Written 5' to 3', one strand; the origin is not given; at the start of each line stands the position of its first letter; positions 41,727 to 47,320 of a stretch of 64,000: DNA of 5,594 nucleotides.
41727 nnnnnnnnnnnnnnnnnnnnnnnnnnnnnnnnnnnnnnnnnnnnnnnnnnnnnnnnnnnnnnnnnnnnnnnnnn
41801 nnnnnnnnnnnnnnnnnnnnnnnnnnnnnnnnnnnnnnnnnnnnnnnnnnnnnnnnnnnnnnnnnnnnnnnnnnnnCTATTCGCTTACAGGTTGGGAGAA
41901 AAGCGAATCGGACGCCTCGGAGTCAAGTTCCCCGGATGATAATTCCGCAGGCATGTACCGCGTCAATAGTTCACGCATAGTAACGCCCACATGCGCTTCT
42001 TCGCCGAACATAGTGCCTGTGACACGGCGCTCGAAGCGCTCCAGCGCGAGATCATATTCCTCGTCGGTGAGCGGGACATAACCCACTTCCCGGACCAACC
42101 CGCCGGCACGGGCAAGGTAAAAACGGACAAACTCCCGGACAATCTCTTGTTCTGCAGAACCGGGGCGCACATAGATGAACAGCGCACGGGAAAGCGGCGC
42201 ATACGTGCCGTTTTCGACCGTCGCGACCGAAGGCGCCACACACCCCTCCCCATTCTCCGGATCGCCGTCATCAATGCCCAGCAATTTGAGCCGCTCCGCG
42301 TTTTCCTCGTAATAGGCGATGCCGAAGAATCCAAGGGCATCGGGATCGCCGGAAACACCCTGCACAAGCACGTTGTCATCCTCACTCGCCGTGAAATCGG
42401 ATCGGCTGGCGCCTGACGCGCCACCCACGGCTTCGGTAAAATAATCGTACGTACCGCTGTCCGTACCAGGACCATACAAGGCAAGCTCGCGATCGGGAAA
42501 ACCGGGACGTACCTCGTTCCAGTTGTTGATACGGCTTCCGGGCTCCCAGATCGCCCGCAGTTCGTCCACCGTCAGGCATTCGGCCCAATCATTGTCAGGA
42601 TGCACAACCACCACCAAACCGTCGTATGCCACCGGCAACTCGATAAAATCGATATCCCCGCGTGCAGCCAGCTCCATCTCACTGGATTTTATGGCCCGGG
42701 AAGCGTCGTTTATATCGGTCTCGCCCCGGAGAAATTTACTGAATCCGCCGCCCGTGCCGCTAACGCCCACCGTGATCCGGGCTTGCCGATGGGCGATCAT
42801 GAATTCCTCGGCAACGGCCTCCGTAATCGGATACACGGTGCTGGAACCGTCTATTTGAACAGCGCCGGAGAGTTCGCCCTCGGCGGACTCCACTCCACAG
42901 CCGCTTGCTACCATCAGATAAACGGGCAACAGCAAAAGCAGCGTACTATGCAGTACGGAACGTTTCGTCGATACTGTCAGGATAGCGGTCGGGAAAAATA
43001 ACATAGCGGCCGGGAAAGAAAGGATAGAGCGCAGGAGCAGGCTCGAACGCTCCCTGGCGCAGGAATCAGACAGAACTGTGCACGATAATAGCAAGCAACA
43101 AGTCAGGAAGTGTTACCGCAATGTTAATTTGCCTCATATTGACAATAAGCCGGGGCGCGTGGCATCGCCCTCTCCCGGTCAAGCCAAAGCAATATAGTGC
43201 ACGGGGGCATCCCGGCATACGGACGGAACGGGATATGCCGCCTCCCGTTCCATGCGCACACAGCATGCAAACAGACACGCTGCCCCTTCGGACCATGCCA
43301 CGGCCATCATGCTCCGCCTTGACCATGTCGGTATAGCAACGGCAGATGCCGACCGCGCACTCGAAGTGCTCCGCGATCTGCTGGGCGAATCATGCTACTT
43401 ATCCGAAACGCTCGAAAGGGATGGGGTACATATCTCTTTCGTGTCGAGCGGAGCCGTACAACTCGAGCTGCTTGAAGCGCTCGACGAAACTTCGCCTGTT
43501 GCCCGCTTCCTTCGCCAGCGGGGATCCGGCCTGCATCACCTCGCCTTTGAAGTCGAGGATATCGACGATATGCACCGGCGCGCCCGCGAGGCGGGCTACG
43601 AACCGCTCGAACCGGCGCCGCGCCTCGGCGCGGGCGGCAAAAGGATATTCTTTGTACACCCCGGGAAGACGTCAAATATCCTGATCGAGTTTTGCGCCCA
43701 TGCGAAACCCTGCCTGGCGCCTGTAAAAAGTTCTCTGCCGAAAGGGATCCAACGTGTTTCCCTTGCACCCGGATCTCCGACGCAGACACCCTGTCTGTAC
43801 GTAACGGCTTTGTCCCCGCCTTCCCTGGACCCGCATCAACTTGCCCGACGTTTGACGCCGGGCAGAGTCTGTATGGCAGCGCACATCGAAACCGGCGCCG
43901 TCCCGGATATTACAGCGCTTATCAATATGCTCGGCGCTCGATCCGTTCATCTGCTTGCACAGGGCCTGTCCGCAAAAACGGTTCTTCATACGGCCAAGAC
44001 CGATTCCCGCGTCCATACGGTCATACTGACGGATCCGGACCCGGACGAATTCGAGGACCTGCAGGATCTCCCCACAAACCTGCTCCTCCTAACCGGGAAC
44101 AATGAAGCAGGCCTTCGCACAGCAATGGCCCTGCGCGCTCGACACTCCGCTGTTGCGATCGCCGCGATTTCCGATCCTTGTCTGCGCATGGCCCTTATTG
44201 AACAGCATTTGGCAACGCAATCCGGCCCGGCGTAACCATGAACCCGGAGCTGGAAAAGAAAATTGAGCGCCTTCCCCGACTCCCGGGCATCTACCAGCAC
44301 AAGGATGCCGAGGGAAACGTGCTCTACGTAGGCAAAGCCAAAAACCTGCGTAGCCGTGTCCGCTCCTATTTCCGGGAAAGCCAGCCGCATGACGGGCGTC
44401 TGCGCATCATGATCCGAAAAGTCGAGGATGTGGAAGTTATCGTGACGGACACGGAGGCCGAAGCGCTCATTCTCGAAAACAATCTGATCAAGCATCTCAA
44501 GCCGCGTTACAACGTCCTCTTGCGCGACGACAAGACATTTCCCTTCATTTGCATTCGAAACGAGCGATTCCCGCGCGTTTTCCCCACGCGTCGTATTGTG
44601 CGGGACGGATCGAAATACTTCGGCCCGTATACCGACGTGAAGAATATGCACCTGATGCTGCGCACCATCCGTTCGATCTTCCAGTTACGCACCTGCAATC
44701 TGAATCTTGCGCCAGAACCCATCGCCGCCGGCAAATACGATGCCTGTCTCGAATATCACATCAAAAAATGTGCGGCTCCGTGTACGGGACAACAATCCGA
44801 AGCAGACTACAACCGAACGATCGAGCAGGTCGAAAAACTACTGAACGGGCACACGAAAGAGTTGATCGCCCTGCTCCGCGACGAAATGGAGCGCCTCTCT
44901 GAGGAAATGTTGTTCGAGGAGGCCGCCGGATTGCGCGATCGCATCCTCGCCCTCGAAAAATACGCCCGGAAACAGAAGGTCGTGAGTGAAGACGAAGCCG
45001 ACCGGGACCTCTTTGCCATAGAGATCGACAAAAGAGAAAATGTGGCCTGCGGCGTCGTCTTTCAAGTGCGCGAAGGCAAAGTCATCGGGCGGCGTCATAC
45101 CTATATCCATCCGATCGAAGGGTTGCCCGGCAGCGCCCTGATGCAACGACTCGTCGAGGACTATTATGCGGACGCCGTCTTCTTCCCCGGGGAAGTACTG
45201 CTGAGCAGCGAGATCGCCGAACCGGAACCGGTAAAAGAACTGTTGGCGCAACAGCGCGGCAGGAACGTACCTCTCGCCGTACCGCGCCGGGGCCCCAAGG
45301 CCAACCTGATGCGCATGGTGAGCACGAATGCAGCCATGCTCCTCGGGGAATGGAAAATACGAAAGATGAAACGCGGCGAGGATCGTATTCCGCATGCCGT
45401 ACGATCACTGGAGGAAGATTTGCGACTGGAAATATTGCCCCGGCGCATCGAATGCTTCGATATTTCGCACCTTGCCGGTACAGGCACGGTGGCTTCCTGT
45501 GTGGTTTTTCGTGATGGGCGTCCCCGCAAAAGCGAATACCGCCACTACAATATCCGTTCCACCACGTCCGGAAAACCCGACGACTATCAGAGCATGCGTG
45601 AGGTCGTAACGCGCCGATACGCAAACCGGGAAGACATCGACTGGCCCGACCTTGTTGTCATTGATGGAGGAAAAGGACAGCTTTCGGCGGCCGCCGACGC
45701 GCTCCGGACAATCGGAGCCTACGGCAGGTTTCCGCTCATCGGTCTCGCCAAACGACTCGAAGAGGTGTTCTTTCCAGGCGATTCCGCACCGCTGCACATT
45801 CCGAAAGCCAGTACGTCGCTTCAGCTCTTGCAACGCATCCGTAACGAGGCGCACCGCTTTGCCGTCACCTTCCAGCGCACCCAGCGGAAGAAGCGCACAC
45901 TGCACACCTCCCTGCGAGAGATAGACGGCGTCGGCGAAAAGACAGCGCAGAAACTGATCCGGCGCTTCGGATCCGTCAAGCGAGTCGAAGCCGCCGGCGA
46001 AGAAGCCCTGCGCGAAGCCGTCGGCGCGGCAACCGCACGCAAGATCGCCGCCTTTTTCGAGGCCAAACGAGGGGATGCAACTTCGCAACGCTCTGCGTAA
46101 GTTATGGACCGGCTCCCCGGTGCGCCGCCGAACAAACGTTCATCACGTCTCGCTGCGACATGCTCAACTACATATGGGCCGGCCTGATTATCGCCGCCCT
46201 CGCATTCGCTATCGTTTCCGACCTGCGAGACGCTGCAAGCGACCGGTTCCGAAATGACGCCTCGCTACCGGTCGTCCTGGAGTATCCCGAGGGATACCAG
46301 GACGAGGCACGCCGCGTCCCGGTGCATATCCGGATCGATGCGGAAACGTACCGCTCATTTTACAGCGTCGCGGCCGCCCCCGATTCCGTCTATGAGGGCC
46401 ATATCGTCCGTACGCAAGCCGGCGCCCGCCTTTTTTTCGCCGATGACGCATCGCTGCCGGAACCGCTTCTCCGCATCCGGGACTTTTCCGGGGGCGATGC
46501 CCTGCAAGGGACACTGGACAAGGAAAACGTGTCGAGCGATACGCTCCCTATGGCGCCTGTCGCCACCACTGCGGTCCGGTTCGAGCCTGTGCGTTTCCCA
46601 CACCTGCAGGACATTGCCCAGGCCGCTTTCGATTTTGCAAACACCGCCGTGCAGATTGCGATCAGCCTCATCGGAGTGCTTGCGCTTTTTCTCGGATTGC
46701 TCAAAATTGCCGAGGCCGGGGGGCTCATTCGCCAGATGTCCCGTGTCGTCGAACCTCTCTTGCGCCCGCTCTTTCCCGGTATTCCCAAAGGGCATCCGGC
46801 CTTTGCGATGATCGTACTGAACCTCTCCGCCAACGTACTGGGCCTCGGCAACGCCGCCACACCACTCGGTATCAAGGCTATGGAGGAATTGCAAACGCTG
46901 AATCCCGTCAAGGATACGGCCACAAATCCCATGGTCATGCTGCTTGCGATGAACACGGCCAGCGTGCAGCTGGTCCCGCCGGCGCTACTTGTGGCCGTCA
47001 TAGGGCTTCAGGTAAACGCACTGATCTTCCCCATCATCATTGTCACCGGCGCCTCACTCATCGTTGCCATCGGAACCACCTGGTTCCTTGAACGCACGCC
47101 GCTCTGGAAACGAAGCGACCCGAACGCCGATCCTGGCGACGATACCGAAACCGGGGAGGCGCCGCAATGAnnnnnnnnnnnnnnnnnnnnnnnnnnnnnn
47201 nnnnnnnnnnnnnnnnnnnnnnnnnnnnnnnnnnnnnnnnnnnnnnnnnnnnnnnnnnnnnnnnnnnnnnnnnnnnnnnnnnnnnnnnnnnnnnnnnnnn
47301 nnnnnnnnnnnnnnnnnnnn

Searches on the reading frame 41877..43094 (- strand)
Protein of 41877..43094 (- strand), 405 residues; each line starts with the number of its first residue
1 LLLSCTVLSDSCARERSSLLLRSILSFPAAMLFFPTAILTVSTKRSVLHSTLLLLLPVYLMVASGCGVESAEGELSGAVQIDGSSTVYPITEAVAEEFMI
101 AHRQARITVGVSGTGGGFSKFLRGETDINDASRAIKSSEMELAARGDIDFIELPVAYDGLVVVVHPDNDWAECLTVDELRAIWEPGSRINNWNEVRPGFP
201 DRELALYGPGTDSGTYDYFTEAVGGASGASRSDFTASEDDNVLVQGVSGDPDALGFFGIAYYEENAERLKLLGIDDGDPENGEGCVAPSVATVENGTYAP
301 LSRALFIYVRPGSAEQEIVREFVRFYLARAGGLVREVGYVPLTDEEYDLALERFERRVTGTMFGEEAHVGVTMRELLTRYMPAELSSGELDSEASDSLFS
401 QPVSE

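Call 55: search_protein_families(library=pfam, proteins=[window:41877-43094:-], max_evalue=0.00001)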
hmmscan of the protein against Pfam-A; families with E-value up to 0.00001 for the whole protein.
window:41877-43094:- (405 aa): 2 families
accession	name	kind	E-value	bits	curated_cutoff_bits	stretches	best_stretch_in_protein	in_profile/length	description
PF12849.12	PBP_like_2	-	4.9e-35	122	27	1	71-327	4-264/267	PBP superfamily domain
PF12727.12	PBP_like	-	2e-10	40.6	27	1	95-325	1-191/193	PBP superfamily domain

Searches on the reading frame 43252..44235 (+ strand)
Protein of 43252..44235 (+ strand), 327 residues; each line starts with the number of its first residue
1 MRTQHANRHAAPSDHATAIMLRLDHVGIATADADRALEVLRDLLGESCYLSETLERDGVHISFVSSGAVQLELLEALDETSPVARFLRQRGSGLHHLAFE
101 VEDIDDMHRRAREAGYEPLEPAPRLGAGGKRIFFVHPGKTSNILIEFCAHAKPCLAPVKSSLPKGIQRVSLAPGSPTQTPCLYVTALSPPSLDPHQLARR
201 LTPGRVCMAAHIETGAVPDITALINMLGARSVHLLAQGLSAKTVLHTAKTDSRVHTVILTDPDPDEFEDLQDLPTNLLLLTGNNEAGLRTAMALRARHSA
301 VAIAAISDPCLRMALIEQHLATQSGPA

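Call 55: search_protein_families(library=pfam, proteins=[window:43252-44235:+], max_evalue=0.00001)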
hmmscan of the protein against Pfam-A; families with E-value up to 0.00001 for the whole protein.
window:43252-44235:+ (327 aa): 3 families
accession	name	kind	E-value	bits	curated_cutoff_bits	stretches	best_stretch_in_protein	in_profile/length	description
PF13669.12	Glyoxalase_4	-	1.1e-20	74.4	27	1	24-134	1-109/109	Glyoxalase/Bleomycin resistance protein/Dioxygenase superfamily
PF00903.31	Glyoxalase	-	7.4e-12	46.2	20.6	1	22-134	1-111/121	Glyoxalase/Bleomycin resistance protein/Dioxygenase superfamily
PF13468.12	Glyoxalase_3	-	1.5e-07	32.1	25.1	1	23-165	1-151/176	Glyoxalase-like domain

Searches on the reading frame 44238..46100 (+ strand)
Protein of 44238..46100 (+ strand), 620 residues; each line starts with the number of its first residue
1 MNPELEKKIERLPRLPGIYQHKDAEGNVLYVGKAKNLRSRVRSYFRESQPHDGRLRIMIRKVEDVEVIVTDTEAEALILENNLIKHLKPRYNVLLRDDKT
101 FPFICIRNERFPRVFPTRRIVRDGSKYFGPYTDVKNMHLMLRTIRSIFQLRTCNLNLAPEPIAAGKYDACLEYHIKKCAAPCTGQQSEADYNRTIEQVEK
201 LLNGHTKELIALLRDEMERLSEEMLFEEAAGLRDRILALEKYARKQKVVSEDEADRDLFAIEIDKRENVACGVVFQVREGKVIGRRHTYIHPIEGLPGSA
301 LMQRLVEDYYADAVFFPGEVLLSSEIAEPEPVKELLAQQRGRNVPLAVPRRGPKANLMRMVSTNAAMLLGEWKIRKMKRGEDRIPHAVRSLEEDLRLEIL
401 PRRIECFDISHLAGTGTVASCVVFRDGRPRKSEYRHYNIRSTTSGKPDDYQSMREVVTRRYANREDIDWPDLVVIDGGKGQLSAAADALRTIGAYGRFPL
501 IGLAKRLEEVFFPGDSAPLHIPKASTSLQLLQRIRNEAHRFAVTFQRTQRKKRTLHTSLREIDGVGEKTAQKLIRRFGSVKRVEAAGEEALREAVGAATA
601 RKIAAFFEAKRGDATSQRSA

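Call 56: search_protein_families(library=pfam, proteins=[window:44238-46100:+], max_evalue=0.00001)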
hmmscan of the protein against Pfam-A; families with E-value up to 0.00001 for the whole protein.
window:44238-46100:+ (620 aa): 6 families
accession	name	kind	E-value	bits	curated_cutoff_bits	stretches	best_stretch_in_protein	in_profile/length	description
PF08459.17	UvrC_RNaseH_dom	-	1.3e-54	184.8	22.3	1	393-543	2-159/159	UvrC RNAse H endonuclease domain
PF22920.2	UvrC_RNaseH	-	6.3e-27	94.2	24.3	1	255-370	1-114/116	UvrC Ribonuclease H-like domain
PF01541.30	GIY-YIG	-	5.4e-11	43.1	22.6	1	17-92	3-78/78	GIY-YIG catalytic domain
PF12826.13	HHH_2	-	1.5e-07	31.9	27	1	562-610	8-58/64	Helix-hairpin-helix motif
PF02151.25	UVR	-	2.6e-07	30.6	21.5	1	207-241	1-35/36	UvrB/uvrC motif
PF14520.12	HHH_5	-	2.2e-06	28.5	27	1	559-604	4-52/57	Helix-hairpin-helix domain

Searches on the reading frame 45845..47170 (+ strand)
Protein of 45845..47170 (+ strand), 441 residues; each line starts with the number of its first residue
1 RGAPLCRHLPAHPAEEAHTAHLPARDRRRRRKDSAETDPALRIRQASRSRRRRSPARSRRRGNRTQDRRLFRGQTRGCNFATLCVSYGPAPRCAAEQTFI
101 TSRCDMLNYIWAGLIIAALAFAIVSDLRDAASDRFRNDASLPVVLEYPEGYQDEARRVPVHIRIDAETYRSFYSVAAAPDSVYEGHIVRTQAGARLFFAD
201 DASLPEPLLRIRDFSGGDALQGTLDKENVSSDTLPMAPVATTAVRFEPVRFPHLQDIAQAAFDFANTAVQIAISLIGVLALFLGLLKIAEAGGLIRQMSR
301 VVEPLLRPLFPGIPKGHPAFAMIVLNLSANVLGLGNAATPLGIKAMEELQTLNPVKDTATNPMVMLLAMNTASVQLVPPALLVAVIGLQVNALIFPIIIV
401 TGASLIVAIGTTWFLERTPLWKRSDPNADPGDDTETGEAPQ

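Call 7: search_protein_families(library=pfam, proteins=[window:45845-47170:+], max_evalue=0.001)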
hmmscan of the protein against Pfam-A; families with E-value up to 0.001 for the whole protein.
window:45845-47170:+ (441 aa): 1 family
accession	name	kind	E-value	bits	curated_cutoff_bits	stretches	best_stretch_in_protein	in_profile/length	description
PF07670.19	Gate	-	1.3e-08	35.7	29.6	1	273-378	2-95/104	Nucleoside recognition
